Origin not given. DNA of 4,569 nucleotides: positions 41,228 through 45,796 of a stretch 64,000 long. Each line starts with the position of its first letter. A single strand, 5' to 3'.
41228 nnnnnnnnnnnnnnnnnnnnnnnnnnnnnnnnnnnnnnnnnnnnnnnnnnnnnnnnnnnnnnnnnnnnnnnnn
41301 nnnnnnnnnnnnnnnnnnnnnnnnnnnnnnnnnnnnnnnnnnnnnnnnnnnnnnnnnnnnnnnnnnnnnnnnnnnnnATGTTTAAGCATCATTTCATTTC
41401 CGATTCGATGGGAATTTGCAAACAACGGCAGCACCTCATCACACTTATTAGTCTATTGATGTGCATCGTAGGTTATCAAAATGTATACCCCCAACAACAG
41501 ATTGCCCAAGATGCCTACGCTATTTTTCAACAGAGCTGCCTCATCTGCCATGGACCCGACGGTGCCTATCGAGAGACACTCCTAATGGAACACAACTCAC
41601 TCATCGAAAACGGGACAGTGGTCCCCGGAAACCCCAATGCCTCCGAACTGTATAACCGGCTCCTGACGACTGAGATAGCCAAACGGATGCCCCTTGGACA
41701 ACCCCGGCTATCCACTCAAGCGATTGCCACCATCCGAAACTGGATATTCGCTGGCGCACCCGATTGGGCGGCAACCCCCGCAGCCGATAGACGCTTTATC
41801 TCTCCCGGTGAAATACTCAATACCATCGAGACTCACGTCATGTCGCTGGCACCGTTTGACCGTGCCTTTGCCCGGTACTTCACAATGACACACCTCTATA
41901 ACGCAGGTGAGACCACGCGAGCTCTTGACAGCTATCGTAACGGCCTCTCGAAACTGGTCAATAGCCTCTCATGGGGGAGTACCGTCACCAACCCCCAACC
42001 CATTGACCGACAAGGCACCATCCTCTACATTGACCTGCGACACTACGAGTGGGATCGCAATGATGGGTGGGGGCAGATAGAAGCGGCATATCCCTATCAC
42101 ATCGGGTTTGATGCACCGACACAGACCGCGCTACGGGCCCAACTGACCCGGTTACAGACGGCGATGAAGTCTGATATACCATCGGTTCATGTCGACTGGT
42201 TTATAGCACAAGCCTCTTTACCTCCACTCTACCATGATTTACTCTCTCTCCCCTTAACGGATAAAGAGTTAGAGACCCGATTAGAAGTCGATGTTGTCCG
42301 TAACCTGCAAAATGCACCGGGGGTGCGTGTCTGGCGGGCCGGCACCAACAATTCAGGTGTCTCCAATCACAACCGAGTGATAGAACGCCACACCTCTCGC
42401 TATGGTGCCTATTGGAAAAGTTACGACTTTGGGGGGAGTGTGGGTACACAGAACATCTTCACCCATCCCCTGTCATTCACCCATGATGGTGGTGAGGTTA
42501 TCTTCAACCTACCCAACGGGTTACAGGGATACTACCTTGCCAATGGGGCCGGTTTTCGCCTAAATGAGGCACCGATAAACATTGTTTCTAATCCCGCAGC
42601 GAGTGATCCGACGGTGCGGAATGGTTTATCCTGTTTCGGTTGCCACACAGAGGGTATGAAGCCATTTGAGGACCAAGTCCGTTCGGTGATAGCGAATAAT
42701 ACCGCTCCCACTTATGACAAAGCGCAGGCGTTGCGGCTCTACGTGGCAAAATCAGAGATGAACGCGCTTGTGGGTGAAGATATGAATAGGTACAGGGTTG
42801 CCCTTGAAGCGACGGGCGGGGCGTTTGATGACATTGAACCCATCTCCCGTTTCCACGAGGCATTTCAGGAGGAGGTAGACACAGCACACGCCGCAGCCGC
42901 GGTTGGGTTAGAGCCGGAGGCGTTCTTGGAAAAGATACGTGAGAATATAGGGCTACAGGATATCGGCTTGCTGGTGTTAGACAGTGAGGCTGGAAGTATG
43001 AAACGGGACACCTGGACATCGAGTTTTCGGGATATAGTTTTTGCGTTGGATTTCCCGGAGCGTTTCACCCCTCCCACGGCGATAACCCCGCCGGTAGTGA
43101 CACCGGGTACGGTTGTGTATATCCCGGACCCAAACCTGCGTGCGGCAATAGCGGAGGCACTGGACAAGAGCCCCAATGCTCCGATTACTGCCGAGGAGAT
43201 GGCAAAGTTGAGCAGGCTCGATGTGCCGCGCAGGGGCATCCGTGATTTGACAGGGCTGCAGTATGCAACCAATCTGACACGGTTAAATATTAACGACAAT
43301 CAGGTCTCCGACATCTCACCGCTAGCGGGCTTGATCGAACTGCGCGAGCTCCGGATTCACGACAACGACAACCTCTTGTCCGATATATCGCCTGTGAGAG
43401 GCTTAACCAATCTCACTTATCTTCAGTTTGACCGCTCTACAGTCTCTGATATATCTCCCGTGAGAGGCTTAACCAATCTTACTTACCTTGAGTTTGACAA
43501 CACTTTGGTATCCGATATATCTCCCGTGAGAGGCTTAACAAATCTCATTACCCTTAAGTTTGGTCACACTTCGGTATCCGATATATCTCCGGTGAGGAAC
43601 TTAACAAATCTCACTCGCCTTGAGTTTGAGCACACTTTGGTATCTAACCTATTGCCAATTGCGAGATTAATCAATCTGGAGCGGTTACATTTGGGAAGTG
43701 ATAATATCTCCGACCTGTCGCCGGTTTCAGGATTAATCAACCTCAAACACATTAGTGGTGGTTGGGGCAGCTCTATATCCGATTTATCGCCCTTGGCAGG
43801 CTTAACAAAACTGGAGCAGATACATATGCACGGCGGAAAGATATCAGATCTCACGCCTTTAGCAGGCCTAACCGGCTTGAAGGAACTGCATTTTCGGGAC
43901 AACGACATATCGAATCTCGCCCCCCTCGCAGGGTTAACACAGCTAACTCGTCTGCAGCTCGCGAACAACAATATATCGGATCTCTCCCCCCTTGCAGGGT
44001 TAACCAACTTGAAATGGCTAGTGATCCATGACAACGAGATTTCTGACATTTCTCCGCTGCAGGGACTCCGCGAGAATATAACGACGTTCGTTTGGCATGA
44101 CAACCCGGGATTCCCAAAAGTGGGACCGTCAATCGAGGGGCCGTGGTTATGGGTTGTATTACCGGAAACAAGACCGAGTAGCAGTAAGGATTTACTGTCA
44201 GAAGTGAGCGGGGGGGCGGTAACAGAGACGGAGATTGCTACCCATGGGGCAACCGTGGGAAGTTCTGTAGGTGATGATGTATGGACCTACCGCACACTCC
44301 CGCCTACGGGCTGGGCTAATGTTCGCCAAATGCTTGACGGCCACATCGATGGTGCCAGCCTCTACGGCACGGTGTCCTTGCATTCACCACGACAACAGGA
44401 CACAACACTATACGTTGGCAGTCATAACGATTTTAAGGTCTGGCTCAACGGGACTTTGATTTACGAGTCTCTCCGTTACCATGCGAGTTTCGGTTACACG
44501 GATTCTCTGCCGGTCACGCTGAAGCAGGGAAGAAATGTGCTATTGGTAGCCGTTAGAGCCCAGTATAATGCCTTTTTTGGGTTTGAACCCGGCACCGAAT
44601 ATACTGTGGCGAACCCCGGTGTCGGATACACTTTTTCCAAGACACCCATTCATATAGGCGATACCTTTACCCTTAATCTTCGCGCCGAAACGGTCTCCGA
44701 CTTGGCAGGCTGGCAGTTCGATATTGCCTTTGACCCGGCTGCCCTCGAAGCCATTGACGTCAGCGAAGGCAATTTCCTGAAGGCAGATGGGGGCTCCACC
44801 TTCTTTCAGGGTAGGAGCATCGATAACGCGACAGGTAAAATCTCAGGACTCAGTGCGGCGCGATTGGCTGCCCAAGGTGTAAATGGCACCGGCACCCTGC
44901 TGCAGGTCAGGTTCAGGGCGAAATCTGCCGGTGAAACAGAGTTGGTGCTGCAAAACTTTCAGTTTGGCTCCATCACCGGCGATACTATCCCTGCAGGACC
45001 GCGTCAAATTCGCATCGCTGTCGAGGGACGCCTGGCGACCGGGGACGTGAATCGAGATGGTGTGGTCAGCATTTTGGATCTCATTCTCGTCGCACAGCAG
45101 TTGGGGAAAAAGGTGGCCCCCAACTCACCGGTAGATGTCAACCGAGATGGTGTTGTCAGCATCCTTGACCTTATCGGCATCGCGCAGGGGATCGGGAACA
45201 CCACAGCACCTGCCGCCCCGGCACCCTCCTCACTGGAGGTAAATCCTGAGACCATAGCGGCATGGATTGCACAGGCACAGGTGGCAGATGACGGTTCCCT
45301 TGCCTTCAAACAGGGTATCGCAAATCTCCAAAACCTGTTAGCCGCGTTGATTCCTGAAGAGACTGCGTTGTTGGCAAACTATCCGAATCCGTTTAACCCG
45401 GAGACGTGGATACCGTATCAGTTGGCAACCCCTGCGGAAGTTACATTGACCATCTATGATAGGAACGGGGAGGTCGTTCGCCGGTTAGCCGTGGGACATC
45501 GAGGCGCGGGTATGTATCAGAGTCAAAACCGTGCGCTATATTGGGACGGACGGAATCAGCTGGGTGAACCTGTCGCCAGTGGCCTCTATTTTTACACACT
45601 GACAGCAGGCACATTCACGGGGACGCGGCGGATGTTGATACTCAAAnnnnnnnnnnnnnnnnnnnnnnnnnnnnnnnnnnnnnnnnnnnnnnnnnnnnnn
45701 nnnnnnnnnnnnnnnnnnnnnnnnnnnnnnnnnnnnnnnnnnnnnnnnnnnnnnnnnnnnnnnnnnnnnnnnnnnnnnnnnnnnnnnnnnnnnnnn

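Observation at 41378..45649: Secreted dihaem cytochrome c fused to LRR, cohesin-like and dockerin-like modules and a T9SS sorting domain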

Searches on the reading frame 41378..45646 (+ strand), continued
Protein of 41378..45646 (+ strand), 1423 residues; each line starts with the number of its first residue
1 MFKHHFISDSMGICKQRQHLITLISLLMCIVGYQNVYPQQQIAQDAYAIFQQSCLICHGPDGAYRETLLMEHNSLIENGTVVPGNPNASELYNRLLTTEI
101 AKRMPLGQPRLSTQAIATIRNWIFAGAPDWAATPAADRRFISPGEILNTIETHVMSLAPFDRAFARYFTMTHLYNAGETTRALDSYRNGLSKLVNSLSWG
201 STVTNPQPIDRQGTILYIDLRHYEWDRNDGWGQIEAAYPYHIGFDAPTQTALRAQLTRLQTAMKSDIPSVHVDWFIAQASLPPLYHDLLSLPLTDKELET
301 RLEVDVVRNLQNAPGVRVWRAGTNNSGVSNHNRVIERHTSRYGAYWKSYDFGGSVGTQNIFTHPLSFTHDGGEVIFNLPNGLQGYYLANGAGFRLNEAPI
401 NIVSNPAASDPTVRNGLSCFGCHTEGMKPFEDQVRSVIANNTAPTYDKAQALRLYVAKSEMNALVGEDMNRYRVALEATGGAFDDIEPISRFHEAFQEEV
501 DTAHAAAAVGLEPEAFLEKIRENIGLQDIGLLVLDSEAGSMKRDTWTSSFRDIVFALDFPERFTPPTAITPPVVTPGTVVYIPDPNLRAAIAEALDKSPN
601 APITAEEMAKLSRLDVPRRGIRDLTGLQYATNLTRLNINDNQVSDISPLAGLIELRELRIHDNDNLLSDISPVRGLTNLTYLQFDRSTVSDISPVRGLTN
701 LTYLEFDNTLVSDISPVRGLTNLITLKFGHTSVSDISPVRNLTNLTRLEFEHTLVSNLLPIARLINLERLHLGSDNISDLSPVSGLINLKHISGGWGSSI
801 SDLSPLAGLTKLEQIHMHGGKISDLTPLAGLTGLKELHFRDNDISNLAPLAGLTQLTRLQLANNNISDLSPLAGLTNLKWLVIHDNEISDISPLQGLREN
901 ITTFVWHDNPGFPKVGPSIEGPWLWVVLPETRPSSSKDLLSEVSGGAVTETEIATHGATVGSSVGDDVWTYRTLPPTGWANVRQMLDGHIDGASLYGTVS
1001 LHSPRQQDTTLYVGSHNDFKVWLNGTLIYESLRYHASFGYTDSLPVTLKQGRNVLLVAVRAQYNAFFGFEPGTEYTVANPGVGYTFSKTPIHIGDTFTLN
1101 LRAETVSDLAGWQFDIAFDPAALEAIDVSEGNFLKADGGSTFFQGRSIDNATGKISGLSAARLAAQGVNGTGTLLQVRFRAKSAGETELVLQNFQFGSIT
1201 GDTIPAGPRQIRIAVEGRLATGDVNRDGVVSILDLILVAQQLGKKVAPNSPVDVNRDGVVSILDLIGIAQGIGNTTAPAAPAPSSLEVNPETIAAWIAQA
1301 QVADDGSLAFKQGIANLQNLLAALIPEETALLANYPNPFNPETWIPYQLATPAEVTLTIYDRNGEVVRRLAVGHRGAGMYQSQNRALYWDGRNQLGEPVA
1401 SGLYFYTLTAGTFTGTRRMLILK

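Call 48: find_encoding_contigs(protein=P0001, flank=10000, max_places=3)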
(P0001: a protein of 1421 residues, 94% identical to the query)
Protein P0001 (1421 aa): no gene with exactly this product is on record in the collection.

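Call 49: find_encoding_contigs(protein=window:41378-45646:+, flank=10000, max_places=3)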
Protein window:41378-45646:+ (1423 aa): no gene with exactly this product is on record in the collection.
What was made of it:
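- Tried and rejected: Look-ups for the window protein and for P0001 returned nothing (calls 48, 49).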

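Call 50: list_cluster_members(proteins=[P0001, P0013, P0098, P0158, P0194])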
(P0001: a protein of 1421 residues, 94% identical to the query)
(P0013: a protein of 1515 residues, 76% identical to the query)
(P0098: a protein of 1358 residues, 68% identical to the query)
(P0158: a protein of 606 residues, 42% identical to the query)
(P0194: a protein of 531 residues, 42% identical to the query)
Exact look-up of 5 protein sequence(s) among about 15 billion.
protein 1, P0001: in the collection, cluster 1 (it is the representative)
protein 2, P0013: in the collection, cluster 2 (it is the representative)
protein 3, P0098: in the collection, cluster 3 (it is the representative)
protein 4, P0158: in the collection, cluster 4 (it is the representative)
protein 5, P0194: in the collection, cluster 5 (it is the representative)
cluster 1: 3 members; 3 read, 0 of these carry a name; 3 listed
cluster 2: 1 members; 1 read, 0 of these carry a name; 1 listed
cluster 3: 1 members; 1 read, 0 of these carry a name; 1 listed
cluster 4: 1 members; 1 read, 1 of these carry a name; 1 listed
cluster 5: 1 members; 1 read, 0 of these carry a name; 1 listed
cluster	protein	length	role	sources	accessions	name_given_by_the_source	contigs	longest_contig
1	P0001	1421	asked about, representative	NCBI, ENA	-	-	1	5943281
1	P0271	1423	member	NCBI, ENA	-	-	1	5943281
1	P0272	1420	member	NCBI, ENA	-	-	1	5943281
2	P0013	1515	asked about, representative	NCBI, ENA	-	-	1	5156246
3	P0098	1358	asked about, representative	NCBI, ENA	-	-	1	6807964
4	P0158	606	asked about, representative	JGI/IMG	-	mono/diheme cytochrome c family protein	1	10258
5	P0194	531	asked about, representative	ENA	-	-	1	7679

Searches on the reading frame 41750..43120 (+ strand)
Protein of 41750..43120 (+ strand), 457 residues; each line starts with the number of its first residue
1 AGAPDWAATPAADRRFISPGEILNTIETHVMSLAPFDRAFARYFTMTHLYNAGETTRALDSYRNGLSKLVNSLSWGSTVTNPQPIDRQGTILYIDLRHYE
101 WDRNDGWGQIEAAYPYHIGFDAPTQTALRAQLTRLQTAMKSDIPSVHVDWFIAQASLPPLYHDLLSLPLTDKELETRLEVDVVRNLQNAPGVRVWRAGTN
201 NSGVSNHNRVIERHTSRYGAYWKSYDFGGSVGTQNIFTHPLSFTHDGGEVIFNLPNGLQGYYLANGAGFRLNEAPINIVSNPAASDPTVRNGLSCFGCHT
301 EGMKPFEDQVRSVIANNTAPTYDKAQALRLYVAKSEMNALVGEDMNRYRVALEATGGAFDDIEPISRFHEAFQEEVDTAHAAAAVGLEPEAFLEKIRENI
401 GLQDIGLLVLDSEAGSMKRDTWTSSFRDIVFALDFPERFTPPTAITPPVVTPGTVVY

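Call 12: search_protein_families(library=pfam, proteins=[window:41750-43120:+], max_evalue=10)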
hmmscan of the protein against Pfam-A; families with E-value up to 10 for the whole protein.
window:41750-43120:+ (457 aa): 0 families
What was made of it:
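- On PSCyt1-PSCyt2-PSD1 (DUF1549/DUF1553) planctomycetal proteins: No Pfam hit in aa 125-581 at E up to 10 (call 12).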

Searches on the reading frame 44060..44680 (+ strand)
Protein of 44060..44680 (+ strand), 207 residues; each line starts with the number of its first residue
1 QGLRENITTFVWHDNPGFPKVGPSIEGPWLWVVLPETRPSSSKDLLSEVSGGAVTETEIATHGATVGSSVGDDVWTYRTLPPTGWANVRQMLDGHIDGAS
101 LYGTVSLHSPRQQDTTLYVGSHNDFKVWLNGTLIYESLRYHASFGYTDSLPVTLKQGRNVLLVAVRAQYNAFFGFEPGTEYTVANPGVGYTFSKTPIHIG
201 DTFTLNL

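Call 12: search_protein_families(library=pfam, proteins=[window:44060-44680:+], max_evalue=10)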
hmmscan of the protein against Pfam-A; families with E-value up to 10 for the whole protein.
window:44060-44680:+ (207 aa): 1 family
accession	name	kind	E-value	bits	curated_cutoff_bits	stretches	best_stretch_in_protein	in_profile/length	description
PF13364.12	BetaGal_ABD2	-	0.0059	17.8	23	1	92-168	29-109/112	Beta-galactosidase second all-beta domain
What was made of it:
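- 44135..44632 (+): Beta jelly-roll domain (aa 920-1085), resembling the GH2 N-terminal / galactose-binding-like fold. Weak BetaGal_ABD2 hit, E=0.006 (call 12).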

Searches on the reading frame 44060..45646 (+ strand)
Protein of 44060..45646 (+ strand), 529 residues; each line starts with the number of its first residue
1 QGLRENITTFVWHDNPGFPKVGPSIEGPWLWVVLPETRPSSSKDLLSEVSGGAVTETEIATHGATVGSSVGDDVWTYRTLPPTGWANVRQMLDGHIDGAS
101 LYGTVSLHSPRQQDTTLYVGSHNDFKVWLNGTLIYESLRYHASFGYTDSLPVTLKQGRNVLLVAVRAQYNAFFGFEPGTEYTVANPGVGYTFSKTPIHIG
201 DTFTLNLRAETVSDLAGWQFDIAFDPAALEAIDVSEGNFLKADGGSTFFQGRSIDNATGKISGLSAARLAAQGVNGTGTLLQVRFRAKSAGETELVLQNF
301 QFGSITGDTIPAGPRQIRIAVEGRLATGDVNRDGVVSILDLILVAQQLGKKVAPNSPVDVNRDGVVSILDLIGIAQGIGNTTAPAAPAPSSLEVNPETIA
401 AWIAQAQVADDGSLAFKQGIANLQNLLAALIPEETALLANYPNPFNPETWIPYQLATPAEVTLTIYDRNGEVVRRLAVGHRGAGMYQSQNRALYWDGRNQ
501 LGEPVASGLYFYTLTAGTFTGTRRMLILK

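Call 59: predict_structure(alignment_id=A4)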
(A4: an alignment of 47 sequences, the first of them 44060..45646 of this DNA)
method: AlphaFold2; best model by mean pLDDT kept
length: 529 residues; sequences in the alignment: 47
mean_pLDDT: 76.0   pTM: 0.45
mean pLDDT of the five models: 76.0, 75.9, 71.7, 70.3, 69.1
residues with pLDDT >= 90: 96; 70-90: 291; 50-70: 94; < 50: 48
segments of 3 or more residues with pLDDT < 50: 1-14, 379-393, 431-447
pLDDT, mean of each block of 10 residues (from residue 1): 39 48 71 88 89 88 77 80 78 82 86 90 92 90 79 89 90 85 67 75 87 86 93 92 84 88 90 86 91 82 82 68 66 72 74 71 72 64 32 53 68 61 59 34 44 82 87 85 76 76 81 87 77
secondary structure, 60 per line:
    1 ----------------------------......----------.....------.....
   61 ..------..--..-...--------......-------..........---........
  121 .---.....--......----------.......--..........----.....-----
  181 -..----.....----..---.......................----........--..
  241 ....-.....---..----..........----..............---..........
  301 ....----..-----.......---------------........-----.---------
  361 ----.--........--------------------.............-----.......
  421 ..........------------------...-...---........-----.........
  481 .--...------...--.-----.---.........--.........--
elements in order: E29-34 H45-49 H56-62 E76-78 H87-92 E100-109 E113-121 E125-129 E132-137 E148-154 E157-166 E171-175 E188-192 E202-224 E229-236 H239-244 E246-250 E260-269 E274-287 E291-304 E316-322 H338-345 H368-375 H396-408 H414-430 E449-451 E453-455 E459-466 E472-481 E484-486 E493-495 E508-516 E519-527
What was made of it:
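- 44135..44632 (+): AF2 predicts strands (call 59).
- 45041..45181 (+): Dockerin (aa 1222-1268) with two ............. Ca-loop plus helix segments. AF2 places helices after each loop (call 59).
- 45230..45367 (+): Conserved helical hairpin linker (aa 1285-1330) preceding the sorting domain. AF2 helices (call 59).
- On Cohesin (PF00963): The model's pLDDT is 82-93 in this region (call 59).
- On Dockerin type I (PF00404): Helices follow each loop in the model, at moderate pLDDT of 64-74 (call 59).
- On T9SS type A C-terminal sorting domain (TIGR04183 / PF18962): The model's last 80 residues are all strands at pLDDT 76-87 (call 59).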

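Call 61: fold_search(model_id=the predicted structure, library=pdb)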
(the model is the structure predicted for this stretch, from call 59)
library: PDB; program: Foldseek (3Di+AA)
matches with E <= 10: 1142; with E <= 0.001: 228
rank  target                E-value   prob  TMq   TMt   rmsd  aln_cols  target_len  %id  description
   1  3l8q_D                3.5e-08  1.00  0.23  0.35  10.1       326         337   12  Structure analysis of the type II cohesin dyad from the adaptor ScaA scaffoldin of Acetivibrio cellulolyticus (released 2010-05-05)
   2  4u3s_A                4.9e-08  1.00  0.22  0.63   5.0       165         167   18  Crystal structure of Coh3ScaB-XDoc_M1ScaA complex: A N-terminal interface mutant of type II Cohesin-X-Dockerin complex (released 2015-07-29)
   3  1qzn                  7.1e-08  1.00  0.21  0.58   3.7       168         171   16  Crystal Structure Analysis of a type II cohesin domain from the cellulosome of Acetivibrio cellulolyticus (released 2004-09-21)
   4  4wi0_A                7.9e-08  1.00  0.22  0.63   5.0       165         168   18  Crystal structure of Coh3ScaB-XDoc_M2ScaA complex: A C-terminal interface mutant of type II Cohesin-X-Dockerin complex (released 2015-10-07)
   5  3l8q_A                1.8e-07  1.00  0.24  0.35  11.3       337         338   13  Structure analysis of the type II cohesin dyad from the adaptor ScaA scaffoldin of Acetivibrio cellulolyticus (released 2010-05-05)
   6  3l8q_C                1.9e-07  1.00  0.25  0.37   9.3       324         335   12  Structure analysis of the type II cohesin dyad from the adaptor ScaA scaffoldin of Acetivibrio cellulolyticus (released 2010-05-05)
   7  9npd_B                1.9e-07  0.99  0.16  0.12  24.7       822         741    9  Crystal structure of the inactive conformation of a glycoside hydrolase (CapGH2b - E553Q Mutant) from the GH2 family i (released 2025-11-12)
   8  3f2l                  2.0e-07  1.00  0.21  0.61   3.5       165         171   18  Crystal structure analysis of the K171A mutation of N-terminal type II cohesin 1 from the cellulosomal ScaB subunit of A (released 2008-12-02)
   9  5k39_A                2.0e-07  1.00  0.20  0.57   6.7       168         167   17  THE TYPE II COHESIN DOCKERIN COMPLEX FROM CLOSTRIDIUM THERMOCELLUM (released 2017-03-29)
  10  3ghp_B                2.2e-07  1.00  0.21  0.56   3.6       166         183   18  Structure of the second type II cohesin module from the adaptor ScaA scaffoldin of Acetivibrio cellulolyticus (includi (released 2009-06-23)
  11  9npe_F                2.2e-07  1.00  0.17  0.13  24.0       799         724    9  Crystal structure of the inactive conformation of a glycoside hydrolase (CapGH2b) from the GH2 family in the space gro (released 2025-11-12)
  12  3ghp_A                2.5e-07  1.00  0.20  0.52   6.0       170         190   16  Structure of the second type II cohesin module from the adaptor ScaA scaffoldin of Acetivibrio cellulolyticus (includi (released 2009-06-23)
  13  3l8q_B                2.6e-07  1.00  0.23  0.34   9.7       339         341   13  Structure analysis of the type II cohesin dyad from the adaptor ScaA scaffoldin of Acetivibrio cellulolyticus (released 2010-05-05)
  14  3fnk_B                2.8e-07  1.00  0.21  0.62   5.7       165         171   17  Crystal structure of the second type II cohesin module from the cellulosomal adaptor ScaA scaffoldin of Acetivibrio ce (released 2009-06-23)
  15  9npd_C                3.1e-07  1.00  0.17  0.13  24.8       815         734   10  Crystal structure of the inactive conformation of a glycoside hydrolase (CapGH2b - E553Q Mutant) from the GH2 family i (released 2025-11-12)
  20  2jh2_A                3.9e-07  1.00  0.21  0.74   3.2       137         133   16  X-ray crystal structure of a cohesin-like module from Clostridium perfringens (released 2007-11-06)
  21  2xdh                  3.9e-07  1.00  0.21  0.69   3.6       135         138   15  Non-cellulosomal cohesin from the hyperthermophilic archaeon Archaeoglobus fulgidus (released 2010-05-26)
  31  2jh2_B                7.9e-07  1.00  0.22  0.75   2.9       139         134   14  X-ray crystal structure of a cohesin-like module from Clostridium perfringens (released 2007-11-06)
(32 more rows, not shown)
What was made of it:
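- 44135..44632 (+): Foldseek hits GH2 enzymes (call 61).
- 44645..45022 (+): Cohesin module (aa 1090-1215). Foldseek matches type II cohesins 3l8q, 4u3s and 1qzn, and non-cellulosomal cohesins 2jh2 and 2xdh, at E 3.5e-8 to 1e-6 with TMt 0.6-0.75 (call 61).
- On Cohesin (PF00963): Foldseek E 3.5e-8 to 1e-6, probability 1.00 and TMt 0.6-0.75 to type II and non-cellulosomal cohesins (call 61).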
